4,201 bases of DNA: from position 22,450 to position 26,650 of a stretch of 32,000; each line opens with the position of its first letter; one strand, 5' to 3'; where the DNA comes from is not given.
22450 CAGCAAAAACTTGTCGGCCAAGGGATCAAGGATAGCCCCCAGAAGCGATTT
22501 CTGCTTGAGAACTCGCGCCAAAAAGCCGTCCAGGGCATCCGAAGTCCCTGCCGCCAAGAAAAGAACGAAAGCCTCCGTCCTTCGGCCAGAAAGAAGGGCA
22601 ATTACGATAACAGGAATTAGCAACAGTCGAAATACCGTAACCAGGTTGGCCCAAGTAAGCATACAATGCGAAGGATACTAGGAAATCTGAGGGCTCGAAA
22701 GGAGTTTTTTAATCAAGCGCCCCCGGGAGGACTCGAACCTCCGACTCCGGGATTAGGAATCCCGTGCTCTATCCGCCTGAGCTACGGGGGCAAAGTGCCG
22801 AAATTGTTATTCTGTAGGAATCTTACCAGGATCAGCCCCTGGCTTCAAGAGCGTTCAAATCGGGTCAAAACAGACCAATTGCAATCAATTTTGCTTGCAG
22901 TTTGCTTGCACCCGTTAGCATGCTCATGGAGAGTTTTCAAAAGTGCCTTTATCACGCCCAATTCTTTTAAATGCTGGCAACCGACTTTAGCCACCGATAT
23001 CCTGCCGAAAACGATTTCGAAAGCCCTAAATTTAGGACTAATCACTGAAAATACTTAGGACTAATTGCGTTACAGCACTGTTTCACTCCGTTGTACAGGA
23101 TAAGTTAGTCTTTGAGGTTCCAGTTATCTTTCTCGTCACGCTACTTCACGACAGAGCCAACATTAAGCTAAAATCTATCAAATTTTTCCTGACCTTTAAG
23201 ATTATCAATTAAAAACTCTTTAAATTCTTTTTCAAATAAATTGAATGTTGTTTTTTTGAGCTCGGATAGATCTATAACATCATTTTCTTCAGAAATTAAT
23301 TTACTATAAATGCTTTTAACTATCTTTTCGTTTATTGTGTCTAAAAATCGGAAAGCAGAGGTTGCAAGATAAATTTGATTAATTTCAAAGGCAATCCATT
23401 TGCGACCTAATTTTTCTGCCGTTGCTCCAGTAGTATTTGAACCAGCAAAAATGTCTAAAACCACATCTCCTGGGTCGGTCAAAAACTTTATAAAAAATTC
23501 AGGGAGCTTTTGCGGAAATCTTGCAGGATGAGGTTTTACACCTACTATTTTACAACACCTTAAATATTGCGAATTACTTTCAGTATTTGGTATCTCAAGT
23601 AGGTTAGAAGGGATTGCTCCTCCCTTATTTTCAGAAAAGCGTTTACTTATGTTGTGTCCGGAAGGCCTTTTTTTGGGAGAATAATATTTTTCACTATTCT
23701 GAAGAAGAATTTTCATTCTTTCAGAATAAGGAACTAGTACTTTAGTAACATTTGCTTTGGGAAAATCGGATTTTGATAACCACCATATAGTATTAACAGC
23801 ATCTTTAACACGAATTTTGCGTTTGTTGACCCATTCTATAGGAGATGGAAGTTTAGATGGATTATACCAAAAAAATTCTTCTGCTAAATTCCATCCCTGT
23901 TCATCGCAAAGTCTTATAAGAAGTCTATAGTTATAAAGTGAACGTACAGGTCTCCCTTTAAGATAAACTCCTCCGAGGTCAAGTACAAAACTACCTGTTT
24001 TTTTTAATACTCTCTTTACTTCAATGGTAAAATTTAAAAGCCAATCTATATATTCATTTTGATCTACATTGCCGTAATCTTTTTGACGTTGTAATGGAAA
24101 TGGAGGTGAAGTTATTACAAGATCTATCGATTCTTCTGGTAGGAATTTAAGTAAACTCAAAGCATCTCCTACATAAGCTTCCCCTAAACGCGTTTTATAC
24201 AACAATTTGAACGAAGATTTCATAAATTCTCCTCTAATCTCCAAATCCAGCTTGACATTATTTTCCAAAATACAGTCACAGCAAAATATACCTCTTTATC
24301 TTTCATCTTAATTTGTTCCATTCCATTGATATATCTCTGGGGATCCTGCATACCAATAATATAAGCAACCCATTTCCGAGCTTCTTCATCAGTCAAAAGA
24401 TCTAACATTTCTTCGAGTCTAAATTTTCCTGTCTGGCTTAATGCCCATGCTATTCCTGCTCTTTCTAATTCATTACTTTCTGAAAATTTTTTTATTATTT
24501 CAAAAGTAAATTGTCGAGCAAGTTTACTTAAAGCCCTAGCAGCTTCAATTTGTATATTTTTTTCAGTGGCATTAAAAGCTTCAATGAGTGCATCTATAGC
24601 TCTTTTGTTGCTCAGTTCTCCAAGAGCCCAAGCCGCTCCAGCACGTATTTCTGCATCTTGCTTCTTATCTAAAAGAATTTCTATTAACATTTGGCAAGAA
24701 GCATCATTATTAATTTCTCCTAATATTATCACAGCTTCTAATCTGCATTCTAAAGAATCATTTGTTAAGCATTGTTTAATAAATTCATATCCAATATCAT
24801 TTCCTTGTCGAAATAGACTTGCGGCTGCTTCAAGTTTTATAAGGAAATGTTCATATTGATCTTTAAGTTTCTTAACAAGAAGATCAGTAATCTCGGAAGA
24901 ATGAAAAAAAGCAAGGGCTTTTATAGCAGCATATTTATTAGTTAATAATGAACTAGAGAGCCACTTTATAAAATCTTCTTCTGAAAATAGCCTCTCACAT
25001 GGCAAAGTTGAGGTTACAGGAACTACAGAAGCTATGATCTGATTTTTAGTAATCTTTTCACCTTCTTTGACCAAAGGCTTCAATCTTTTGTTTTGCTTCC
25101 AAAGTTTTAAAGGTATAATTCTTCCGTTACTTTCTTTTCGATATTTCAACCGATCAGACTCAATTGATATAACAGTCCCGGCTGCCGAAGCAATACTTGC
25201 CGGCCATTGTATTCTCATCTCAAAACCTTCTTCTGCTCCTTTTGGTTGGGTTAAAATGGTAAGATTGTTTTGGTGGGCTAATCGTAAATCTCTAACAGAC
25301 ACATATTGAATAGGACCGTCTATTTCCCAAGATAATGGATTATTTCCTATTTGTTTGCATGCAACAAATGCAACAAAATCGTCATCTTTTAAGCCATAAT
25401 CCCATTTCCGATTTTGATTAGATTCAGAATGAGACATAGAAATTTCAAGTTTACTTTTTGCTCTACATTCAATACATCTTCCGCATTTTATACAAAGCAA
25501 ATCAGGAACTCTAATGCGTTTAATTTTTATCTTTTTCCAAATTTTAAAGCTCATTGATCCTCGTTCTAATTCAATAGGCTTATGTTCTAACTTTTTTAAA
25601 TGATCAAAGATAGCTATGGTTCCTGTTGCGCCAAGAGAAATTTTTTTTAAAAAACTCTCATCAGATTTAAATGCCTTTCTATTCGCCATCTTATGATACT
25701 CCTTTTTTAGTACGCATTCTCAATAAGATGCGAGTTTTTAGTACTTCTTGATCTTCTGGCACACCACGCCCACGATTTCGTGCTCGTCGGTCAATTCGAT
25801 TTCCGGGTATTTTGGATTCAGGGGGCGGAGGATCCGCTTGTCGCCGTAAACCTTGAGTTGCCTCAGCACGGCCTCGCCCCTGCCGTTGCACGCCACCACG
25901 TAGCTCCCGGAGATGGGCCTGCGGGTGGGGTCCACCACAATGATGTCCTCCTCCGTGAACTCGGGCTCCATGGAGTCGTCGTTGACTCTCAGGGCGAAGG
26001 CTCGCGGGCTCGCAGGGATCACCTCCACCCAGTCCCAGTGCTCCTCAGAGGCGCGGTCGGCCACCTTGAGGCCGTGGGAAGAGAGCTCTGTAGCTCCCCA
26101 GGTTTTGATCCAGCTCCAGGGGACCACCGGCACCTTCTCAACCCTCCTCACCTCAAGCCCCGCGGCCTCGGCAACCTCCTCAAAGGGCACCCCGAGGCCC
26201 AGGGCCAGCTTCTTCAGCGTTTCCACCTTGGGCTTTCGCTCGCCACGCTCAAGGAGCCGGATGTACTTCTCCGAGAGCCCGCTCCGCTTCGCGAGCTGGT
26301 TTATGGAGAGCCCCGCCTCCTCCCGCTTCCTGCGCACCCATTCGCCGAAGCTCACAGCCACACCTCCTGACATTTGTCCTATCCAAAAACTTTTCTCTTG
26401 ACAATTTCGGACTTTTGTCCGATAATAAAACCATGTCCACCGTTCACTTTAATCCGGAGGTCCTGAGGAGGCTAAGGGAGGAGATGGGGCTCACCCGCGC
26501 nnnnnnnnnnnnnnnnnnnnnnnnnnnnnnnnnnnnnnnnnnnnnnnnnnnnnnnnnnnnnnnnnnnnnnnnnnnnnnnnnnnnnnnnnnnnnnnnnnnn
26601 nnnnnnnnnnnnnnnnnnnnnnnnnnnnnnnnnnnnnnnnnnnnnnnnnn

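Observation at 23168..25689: AT-rich, translationally coupled methyltransferase plus nuclease-like/HEAT-repeat fusion downstream of the phage repressor: candidate new restriction/defence architecture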

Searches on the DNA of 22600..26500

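Call 85: search_rna_families(source=window, start=22600, end=26500, threshold=evalue, max_evalue=0.1)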
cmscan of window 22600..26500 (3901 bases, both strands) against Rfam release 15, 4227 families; matches with E-value up to 0.1: 2.
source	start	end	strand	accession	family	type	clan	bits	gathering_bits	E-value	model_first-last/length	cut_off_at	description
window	22718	22791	-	RF00005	tRNA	Gene; tRNA;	CL00001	65.9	29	2.6e-13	1-71/71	no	tRNA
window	22717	22791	+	RF04354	Plastid-ycf2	Cis-reg;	-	28.5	65.7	0.0054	1-75/75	no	Plastid-ycf2 5UTR RNA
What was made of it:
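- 22717..22791 (-): Context only: tRNA-Arg(CCT), 376 nt from the methylase stop. Its 3' end points away from the cassette, so it is not an obvious att site for it. Rfam tRNA, 65.9 bits (call 85).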

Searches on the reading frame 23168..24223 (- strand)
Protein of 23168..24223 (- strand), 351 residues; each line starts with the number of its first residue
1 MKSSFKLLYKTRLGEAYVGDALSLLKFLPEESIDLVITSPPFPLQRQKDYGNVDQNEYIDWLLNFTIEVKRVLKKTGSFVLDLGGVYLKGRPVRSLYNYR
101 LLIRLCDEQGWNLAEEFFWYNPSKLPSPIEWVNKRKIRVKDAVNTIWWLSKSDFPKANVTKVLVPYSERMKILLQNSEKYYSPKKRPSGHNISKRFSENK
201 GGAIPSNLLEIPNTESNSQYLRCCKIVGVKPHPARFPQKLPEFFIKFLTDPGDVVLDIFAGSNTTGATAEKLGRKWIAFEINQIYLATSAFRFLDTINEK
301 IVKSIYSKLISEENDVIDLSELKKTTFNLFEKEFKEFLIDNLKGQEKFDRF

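Call 3: search_protein_families(library=pfam, proteins=[window:23168-24223:-], max_evalue=1)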
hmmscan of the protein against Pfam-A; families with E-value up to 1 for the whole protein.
window:23168-24223:- (351 aa): 1 family
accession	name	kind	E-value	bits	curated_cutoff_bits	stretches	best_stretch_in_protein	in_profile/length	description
PF01555.25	N6_N4_Mtase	-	1e-44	153.6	26.7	1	33-288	1-218/221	DNA methylase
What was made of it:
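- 23168..24223 (-): Gene for a beta-class N4-cytosine DNA methyltransferase, a full-length homologue of M.PvuII. The predicted site is CAGCTG. Pfam PF01555 (call 3).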

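Call 6: search_protein_families(library=padloc, proteins=[window:23168-24223:-], max_evalue=1)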
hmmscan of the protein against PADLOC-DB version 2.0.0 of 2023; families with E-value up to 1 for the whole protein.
window:23168-24223:- (351 aa): 70 families (the best 25 are shown)
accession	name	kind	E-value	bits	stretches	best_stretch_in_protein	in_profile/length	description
PDLC03323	MTase_II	-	4.3e-154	510.5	1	6-325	7-325/330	Type II methyltransferase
PDLC03387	MTase_II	-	1.4e-37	127.4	2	99-303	129-285/289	Type II methyltransferase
PDLC03371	MTase_II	-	1.6e-33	114.4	1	9-294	6-253/260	Type II methyltransferase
PDLC03353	MTase_II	-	2.3e-27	94.2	1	14-293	10-250/260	Type II methyltransferase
PDLC03299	MTase_II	-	9.3e-27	92.3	2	228-294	192-258/296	Type II methyltransferase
PDLC03238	MTase_II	-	3e-22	77.3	2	9-80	119-193/428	Type II methyltransferase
PDLC03350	MTase_II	-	4.5e-22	76.9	2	232-289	234-291/312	Type II methyltransferase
PDLC03265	MTase_II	-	2.9e-21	74.3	2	19-80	30-95/333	Type II methyltransferase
PDLC03295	MTase_II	-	1.4e-18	65.4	2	16-84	6-76/292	Type II methyltransferase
PDLC03216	MTase_II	-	1.4e-18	65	2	227-297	189-259/364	Type II methyltransferase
PDLC03260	MTase_II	-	1.4e-18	64.9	2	231-290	245-304/349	Type II methyltransferase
PDLC03230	MTase_II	-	9.2e-18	62.6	1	9-296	31-284/360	Type II methyltransferase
PDLC03738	oMTase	-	2.3e-17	60.7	2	228-293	200-265/376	orphan methyltransferase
PDLC03303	MTase_II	-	2.6e-17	60.6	2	14-130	4-126/668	Type II methyltransferase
PDLC03246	MTase_II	-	3.2e-17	60.7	2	230-286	303-359/376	Type II methyltransferase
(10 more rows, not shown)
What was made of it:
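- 23168..24223 (-): PADLOC MTase_II PDLC03323, 4e-154 (call 6).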

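Call 7: search_protein_families(library=ncbifam, proteins=[window:23168-24223:-], max_evalue=1)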
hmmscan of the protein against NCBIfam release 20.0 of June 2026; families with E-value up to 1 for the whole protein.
window:23168-24223:- (351 aa): 3 families
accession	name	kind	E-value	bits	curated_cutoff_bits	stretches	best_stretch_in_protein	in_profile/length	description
NF008572.0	PRK11524.1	equivalog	2.5e-22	79.3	292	2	231-301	194-263/294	adenine-specific DNA-methyltransferase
NF050803.1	DnaMtaseCcrMCaul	equivalog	2.3e-17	63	830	2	227-295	181-249/350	adenine-specific DNA-methyltransferase CcrM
NF010253.0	PRK13699.1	subfamily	5.3e-13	49.2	244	2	225-290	137-202/226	DNA methyltransferase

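Call 9: search_solved_structures(query=window:23168-24223:-, max_evalue=0.001)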
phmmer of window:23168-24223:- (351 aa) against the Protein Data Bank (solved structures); distinct sequences matched with E-value up to 0.001: 12.
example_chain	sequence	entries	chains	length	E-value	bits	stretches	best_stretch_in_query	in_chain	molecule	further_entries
1boo_A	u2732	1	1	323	6.5e-135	452.7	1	6-314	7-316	PROTEIN (N-4 CYTOSINE-SPECIFIC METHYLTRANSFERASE PVU II)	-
2zie_A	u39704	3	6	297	2.9e-14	55.9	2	229-293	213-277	Putative modification methylase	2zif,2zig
6pbd_A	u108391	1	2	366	9.4e-14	54.2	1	228-292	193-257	Modification methylase CcrMI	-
8s9n_A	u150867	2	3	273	1.7e-12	50.1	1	231-286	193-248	DNA cytosine-N4 methyltransferase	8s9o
1nw8_A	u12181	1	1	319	1.7e-12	50.1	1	18-281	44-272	MODIFICATION METHYLASE RSRI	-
1eg2_A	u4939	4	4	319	2e-12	49.9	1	18-280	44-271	MODIFICATION METHYLASE RSRI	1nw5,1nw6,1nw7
8s9m_A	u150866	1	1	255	2.6e-12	49.5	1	231-286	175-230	DNA cytosine-N4 methyltransferase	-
9c3u_A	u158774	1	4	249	6.3e-10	41.7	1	231-289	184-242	Methyltransferase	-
8urk_A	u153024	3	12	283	8.5e-10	41.2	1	231-289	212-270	Methyltransferase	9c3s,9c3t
1g60_A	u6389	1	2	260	2.5e-09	39.7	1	27-291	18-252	Adenine-specific Methyltransferase MboIIA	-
5hek_A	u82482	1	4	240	8.2e-08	34.7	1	184-292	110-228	Adenine specific DNA methyltransferase (DpnA)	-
5hfj_A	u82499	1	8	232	9.1e-08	34.6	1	184-292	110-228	Adenine specific DNA methyltransferase (DpnA)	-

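Call 20: search_solved_structures(query=window:23168-24223:-, max_evalue=1e-50, show_alignments=1)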
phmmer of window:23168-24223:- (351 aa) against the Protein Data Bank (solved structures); distinct sequences matched with E-value up to 1e-50: 1.
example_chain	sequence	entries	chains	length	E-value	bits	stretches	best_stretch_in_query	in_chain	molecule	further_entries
1boo_A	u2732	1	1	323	6.5e-135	452.7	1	6-314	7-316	PROTEIN (N-4 CYTOSINE-SPECIFIC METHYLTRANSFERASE PVU II)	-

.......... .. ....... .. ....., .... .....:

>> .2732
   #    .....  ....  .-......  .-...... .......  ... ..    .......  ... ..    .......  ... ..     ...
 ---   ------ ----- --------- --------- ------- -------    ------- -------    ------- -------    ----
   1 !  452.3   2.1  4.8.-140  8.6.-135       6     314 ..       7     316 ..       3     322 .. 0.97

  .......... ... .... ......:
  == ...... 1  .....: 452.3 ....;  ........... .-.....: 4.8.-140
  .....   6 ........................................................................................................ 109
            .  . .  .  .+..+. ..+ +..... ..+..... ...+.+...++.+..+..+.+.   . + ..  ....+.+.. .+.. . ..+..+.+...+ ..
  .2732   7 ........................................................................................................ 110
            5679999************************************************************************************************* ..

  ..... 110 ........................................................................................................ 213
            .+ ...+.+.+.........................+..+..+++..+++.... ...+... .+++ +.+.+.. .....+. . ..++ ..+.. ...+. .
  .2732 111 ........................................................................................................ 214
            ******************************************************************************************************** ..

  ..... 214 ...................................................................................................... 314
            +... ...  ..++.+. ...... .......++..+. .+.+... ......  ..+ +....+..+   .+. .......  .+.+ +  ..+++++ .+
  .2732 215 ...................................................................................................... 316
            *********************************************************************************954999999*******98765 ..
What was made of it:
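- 23168..24223 (-): PDB 1boo, E 6.5e-135, query residues 6-314 (calls 9, 20).
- On PvuII system (homology to all three components): E 6.5e-135 over residues 6-314 (calls 9, 20).
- Closest known: PvuII restriction-modification system. Same: The methylase is a full-length homologue of M.PvuII (E 6.5e-135), with the SPPF N4-cytosine motif (calls 9, 20).
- Checked: The protein matches Pfam N6_N4_Mtase (1e-44) and M.PvuII, PDB 1boo, over its full length (calls 3, 9, 20).
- It aligns with M.PvuII over residues 6-314, including the stretch between motifs IV and I that would contain the target-recognition region in a beta-class enzyme (E 6.5e-135; calls 9, 20).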
